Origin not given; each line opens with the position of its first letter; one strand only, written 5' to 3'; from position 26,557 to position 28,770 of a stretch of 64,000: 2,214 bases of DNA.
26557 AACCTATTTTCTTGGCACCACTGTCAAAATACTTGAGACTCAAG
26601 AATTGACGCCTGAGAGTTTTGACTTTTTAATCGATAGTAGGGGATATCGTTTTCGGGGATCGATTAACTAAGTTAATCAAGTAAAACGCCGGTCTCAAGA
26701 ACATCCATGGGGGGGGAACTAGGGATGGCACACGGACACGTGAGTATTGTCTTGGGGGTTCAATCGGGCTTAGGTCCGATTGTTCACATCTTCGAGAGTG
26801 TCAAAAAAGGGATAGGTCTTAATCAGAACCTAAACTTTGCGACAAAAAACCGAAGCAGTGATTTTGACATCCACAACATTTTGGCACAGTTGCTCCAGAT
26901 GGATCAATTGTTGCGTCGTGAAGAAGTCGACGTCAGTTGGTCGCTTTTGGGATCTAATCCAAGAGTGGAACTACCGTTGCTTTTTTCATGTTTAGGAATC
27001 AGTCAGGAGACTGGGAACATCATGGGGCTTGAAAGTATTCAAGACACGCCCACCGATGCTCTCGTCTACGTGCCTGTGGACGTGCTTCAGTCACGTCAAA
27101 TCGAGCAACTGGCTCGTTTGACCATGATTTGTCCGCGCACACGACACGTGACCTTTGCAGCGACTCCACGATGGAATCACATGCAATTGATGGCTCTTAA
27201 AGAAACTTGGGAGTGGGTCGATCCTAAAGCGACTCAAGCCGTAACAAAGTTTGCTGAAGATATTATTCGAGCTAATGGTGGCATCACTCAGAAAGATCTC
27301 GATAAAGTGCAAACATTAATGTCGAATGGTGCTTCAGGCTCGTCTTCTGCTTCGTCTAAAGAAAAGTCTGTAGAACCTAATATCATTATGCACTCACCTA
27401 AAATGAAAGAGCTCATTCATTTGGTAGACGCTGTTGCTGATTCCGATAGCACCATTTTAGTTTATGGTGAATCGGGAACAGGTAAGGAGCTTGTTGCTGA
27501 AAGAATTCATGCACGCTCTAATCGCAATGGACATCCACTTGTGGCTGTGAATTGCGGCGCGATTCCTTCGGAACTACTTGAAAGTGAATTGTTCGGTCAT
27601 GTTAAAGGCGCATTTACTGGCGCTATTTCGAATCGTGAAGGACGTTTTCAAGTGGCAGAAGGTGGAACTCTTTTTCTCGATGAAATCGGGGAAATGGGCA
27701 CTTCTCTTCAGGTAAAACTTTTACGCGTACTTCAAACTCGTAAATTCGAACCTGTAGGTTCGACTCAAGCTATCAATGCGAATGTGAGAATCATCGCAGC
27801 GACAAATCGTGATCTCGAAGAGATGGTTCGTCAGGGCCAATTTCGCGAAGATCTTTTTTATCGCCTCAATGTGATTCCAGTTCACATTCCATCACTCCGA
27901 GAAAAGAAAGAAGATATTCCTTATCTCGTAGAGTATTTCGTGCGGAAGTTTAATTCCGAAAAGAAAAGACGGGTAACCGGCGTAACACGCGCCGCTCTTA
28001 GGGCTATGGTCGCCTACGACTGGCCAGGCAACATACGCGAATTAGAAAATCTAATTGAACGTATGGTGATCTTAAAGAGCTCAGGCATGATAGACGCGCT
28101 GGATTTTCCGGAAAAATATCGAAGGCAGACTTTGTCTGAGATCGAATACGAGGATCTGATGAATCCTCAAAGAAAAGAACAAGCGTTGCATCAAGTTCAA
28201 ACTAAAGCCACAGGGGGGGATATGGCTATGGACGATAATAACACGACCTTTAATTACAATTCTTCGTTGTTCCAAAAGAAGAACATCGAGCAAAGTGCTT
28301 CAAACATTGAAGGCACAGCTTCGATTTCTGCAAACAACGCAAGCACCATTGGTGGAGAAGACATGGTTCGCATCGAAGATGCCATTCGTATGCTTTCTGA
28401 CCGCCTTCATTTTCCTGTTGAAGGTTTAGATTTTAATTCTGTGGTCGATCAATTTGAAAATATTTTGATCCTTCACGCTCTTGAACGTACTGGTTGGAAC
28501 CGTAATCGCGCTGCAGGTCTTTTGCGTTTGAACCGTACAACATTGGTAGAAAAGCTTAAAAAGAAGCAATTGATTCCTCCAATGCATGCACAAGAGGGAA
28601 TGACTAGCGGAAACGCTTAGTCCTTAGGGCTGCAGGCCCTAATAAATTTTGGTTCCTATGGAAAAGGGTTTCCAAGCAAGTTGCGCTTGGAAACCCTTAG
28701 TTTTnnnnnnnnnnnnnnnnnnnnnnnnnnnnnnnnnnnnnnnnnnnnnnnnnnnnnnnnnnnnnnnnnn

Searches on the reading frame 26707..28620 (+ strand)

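Call 78: search_protein_families(library=pfam, proteins=[window:26707-28620:+], max_evalue=0.0001)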
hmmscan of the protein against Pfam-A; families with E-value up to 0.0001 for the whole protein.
window:26707-28620:+ (637 aa): 6 families
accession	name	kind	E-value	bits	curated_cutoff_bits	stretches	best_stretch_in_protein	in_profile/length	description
PF00158.32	Sigma54_activat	-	2e-73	246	20.2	1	226-392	1-167/168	Sigma-54 interaction domain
PF25601.1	AAA_lid_14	-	1.1e-26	92.9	27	1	398-477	1-80/87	AAA+ ATPase lid domain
PF14532.12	Sigma54_activ_2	-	1.4e-19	71.1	25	1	229-397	3-138/138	Sigma-54 interaction domain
PF02954.25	HTH_8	-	1.1e-12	47.9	22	1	581-619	3-41/42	Bacterial regulatory protein, Fis family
PF07728.20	AAA_5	-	4.4e-10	40.2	22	1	250-368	2-123/139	AAA domain (dynein-related subfamily)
PF00004.35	AAA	-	1.1e-06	29.5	21.2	1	250-374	1-118/131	ATPase family associated with various cellular activities (AAA)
